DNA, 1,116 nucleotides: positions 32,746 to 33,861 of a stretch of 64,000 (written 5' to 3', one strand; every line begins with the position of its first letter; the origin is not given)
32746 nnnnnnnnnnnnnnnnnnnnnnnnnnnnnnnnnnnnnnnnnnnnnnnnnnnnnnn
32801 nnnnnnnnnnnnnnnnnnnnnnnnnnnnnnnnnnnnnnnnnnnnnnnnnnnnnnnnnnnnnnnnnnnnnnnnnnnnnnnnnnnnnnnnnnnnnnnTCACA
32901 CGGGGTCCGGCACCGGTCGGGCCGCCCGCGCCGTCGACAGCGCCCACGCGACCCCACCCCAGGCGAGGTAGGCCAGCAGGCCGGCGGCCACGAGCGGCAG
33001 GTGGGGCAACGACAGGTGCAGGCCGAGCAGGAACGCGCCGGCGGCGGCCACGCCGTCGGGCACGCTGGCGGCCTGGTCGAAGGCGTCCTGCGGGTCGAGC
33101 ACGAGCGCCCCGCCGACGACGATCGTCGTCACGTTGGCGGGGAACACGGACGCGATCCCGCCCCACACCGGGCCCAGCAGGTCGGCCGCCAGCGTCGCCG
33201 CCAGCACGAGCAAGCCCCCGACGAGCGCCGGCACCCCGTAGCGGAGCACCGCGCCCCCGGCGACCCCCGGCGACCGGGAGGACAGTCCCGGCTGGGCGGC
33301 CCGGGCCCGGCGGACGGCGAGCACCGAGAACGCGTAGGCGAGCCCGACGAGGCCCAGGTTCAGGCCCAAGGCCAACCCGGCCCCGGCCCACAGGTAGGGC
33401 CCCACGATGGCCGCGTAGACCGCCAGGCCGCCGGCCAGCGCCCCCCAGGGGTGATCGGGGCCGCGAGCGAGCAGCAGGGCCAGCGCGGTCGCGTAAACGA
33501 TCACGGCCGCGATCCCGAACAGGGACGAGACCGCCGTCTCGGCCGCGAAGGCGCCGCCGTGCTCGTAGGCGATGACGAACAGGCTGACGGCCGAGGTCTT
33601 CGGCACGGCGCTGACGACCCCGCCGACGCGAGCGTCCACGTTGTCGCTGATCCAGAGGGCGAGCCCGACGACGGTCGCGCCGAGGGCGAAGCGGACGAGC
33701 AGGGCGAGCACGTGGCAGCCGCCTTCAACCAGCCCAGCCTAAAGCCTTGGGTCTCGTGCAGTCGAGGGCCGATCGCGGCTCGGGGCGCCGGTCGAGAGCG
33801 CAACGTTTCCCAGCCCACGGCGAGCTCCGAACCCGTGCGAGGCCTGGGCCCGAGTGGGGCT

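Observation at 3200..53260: Synthesis: a genome-wide hairpin-cassette accretion process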

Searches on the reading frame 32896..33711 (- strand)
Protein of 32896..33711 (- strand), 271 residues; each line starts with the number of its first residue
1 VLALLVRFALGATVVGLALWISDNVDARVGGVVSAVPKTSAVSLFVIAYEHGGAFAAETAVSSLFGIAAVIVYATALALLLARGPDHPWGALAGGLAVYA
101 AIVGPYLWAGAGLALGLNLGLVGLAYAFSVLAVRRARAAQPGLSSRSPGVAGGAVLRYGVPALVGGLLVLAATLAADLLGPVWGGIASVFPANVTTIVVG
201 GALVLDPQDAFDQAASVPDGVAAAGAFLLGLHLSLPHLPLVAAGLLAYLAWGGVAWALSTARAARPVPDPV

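Call 69: search_protein_families(library=pfam, proteins=[window:32896-33711:-], max_evalue=0.001)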
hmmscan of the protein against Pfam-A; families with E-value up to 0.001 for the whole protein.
window:32896-33711:- (271 aa): 1 family
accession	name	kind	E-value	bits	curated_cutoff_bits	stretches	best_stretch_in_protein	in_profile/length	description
PF11345.13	DUF3147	-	1.2e-07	32.5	23.6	1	4-83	1-84/111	Protein of unknown function (DUF3147)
